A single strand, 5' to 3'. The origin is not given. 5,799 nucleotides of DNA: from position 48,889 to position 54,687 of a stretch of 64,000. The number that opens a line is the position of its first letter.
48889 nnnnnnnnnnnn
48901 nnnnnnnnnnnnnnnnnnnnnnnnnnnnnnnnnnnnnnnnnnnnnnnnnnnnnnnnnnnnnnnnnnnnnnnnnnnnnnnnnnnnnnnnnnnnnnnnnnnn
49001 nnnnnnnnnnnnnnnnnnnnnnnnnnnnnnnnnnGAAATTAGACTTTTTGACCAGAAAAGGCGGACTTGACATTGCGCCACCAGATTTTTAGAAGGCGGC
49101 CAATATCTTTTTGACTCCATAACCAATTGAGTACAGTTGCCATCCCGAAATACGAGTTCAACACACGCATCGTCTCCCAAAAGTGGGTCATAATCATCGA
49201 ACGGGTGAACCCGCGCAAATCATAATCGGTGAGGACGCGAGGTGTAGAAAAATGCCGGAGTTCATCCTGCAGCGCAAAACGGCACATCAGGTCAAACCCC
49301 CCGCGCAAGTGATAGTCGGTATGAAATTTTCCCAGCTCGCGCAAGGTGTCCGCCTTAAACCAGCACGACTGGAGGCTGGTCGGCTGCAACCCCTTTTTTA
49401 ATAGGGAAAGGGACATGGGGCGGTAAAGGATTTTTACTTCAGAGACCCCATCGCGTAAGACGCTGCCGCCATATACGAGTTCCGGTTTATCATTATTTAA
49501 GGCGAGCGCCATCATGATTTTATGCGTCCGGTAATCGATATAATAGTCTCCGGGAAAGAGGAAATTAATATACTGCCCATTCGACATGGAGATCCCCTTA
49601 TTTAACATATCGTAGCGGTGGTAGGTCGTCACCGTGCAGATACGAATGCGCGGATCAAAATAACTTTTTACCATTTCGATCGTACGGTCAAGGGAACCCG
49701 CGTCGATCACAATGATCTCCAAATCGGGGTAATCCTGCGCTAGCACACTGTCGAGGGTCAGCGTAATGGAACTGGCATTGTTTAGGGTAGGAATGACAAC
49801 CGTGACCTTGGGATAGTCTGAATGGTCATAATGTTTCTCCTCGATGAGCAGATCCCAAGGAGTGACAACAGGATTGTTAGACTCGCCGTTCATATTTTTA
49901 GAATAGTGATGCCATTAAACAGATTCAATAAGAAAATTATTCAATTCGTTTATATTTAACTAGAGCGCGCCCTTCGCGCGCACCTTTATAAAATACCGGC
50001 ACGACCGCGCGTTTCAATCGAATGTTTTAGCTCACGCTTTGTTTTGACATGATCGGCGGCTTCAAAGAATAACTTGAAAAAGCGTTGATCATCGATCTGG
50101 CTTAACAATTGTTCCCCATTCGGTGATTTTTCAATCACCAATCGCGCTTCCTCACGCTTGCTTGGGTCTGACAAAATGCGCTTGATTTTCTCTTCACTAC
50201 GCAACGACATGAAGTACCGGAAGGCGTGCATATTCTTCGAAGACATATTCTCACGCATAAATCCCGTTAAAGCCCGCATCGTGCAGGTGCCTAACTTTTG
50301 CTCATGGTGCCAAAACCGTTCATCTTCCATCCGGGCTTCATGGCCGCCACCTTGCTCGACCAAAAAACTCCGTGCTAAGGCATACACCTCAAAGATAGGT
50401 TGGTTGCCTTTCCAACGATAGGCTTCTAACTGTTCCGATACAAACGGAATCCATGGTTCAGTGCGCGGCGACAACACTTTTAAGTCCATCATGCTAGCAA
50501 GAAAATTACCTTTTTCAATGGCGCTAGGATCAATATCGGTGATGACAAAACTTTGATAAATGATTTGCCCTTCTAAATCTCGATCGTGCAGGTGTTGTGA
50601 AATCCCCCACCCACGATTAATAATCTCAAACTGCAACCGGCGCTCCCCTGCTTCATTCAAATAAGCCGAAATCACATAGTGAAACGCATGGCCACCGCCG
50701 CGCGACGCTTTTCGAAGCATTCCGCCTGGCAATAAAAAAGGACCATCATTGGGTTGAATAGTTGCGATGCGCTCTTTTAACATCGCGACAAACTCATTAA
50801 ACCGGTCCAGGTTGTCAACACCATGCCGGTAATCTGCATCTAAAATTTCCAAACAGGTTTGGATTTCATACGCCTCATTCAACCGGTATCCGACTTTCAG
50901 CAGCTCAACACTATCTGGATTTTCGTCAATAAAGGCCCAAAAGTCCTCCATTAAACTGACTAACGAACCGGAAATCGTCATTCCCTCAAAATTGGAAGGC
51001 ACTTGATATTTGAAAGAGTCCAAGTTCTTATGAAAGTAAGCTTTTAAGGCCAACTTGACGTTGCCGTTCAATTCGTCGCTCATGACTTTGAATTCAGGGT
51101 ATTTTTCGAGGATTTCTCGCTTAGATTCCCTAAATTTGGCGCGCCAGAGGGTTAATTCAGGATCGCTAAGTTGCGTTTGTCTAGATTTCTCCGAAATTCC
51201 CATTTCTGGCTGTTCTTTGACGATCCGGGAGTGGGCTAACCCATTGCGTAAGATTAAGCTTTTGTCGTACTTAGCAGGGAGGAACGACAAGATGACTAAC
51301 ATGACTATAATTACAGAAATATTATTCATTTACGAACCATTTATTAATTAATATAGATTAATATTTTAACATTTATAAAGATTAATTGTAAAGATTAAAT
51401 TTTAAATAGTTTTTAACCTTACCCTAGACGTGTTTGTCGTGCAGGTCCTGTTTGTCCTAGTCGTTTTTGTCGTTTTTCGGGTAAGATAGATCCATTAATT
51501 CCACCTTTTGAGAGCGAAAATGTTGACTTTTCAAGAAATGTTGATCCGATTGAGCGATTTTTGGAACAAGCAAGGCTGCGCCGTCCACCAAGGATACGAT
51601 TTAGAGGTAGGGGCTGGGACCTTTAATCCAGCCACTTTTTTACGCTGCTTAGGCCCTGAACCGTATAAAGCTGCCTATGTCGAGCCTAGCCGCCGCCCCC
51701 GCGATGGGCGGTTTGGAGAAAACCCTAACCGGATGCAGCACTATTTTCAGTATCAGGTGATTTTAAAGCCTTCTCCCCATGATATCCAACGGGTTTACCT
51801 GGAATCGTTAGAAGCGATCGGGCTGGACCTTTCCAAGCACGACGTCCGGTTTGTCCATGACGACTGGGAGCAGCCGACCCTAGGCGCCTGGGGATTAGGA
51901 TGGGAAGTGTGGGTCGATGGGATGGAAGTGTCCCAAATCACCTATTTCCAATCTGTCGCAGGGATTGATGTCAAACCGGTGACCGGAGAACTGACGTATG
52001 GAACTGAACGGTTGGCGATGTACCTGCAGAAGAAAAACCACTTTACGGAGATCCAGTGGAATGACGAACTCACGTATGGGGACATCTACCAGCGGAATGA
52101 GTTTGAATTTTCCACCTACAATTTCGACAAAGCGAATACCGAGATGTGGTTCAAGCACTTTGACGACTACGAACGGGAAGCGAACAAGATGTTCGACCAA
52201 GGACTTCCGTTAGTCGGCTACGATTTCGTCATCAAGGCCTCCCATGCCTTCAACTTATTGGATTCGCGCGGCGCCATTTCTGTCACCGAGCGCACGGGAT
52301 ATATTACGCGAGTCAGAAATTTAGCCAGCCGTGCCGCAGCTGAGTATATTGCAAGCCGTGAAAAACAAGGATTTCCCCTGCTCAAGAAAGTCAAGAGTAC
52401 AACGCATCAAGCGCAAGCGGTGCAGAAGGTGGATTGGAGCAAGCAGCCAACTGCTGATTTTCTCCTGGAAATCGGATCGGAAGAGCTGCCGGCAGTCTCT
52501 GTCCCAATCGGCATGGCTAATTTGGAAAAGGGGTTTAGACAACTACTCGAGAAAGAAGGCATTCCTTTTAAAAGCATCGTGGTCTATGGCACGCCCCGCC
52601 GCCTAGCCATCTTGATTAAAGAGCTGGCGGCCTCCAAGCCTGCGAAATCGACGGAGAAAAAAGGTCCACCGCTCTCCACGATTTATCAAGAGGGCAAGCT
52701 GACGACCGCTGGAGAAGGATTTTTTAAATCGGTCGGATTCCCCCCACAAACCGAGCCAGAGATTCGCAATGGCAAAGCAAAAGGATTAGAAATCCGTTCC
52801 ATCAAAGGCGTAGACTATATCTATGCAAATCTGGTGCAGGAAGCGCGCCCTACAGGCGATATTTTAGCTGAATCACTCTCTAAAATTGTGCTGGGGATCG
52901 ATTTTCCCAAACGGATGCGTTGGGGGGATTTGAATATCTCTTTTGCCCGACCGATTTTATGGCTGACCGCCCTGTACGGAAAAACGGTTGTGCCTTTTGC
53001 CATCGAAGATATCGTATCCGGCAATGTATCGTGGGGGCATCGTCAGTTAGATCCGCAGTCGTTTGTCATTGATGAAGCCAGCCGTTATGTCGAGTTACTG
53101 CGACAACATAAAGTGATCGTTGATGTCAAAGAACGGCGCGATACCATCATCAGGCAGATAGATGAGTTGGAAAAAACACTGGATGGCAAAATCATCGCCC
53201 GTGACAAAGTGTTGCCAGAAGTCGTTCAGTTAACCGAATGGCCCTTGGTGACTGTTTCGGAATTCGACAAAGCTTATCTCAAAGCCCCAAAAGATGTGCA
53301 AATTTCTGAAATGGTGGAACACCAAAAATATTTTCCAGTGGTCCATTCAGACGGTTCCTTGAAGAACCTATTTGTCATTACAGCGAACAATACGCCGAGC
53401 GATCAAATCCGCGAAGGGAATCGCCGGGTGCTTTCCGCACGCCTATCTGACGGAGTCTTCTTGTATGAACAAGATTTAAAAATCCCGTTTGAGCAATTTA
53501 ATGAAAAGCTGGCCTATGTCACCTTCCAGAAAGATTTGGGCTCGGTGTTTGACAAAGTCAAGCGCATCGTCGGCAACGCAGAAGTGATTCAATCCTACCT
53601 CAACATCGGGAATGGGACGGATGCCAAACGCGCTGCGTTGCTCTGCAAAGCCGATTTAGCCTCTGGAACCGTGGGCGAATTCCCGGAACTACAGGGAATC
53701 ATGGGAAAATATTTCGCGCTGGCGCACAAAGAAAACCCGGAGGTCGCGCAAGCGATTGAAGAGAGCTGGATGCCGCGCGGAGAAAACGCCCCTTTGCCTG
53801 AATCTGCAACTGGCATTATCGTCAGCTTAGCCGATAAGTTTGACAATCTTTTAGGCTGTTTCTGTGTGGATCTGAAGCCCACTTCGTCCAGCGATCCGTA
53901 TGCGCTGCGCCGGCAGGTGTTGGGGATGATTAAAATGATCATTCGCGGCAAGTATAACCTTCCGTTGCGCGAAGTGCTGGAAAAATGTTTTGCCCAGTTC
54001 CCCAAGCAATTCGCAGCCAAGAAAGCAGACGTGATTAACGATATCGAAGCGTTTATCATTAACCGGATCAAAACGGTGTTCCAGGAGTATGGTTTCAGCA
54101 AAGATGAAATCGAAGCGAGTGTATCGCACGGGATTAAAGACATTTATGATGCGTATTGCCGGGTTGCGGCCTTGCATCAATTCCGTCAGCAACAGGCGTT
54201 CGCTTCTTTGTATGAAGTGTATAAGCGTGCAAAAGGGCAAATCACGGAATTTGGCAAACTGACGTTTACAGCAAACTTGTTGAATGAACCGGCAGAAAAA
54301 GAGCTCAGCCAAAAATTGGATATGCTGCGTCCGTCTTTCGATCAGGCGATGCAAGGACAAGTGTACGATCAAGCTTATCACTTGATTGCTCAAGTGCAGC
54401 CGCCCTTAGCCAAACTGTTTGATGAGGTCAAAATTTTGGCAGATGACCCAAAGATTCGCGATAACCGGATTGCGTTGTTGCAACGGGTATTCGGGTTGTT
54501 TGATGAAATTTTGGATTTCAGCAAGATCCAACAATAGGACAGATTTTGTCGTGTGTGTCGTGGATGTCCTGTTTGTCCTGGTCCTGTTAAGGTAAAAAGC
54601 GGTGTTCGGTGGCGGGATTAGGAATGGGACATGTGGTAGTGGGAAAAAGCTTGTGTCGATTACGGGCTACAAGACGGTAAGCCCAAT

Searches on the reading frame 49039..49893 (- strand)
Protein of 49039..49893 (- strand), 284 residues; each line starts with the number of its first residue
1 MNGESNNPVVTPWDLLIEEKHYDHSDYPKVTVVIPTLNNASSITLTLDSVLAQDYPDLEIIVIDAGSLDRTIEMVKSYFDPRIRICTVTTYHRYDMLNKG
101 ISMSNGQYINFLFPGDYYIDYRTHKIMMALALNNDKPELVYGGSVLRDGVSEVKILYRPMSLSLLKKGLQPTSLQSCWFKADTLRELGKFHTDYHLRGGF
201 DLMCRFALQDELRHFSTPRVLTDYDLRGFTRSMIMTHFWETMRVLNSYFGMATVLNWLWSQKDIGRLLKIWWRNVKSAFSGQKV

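Call 72: search_protein_families(library=pfam, proteins=[window:49039-49893:-], max_evalue=0.00001)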
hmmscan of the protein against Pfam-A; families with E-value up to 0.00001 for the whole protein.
window:49039-49893:- (284 aa): 2 families
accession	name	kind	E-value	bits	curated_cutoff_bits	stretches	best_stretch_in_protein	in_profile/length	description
PF00535.33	Glycos_transf_2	-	3.8e-17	63.2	23.3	1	31-112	1-85/168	Glycosyl transferase family 2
PF13641.12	Glyco_tranf_2_3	-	1.5e-06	28.8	27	1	28-105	1-86/230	Glycosyltransferase like family 2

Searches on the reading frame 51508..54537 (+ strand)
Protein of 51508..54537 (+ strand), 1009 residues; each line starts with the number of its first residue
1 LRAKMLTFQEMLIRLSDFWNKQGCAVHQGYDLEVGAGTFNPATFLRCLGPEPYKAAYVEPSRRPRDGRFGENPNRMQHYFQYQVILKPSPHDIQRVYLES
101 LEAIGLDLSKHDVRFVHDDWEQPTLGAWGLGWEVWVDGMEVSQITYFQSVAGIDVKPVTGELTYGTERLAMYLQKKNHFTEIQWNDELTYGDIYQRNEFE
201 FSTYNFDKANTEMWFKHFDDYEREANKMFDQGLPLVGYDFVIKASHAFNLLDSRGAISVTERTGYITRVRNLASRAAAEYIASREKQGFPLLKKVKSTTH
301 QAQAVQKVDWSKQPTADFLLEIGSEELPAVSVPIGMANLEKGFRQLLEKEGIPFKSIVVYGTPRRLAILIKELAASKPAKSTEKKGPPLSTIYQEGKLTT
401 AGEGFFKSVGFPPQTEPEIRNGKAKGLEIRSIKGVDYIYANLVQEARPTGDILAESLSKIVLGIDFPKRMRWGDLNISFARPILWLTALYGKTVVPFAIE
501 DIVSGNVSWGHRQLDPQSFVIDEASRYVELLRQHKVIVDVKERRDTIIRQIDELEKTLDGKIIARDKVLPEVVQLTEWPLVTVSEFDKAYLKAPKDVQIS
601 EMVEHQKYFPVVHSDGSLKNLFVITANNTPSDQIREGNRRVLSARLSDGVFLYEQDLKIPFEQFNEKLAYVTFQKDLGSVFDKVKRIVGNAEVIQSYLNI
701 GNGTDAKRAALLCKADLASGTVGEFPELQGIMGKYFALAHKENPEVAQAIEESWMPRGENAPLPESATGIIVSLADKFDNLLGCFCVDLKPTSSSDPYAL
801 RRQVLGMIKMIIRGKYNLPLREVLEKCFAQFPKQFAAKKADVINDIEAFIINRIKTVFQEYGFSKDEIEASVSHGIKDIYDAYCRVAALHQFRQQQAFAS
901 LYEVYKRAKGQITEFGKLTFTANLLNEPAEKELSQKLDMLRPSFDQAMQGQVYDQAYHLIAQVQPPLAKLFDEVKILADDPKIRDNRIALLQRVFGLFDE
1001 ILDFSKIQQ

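Call 23: search_protein_families(library=pfam, proteins=[window:51508-54537:+], max_evalue=0.00001)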
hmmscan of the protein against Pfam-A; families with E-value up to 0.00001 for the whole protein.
window:51508-54537:+ (1009 aa): 3 families
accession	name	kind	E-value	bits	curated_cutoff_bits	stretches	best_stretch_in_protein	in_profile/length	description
PF02092.22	tRNA_synt_2f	-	1.5e-178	595.5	29.2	1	318-872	1-535/536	Glycyl-tRNA synthetase beta subunit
PF02091.20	tRNA-synt_2e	-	4.9e-140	466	27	1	8-285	1-278/278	Glycyl-tRNA synthetase alpha subunit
PF05746.21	DALR_1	-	2.4e-06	28.1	22.3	1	896-1002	3-106/117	DALR anticodon binding domain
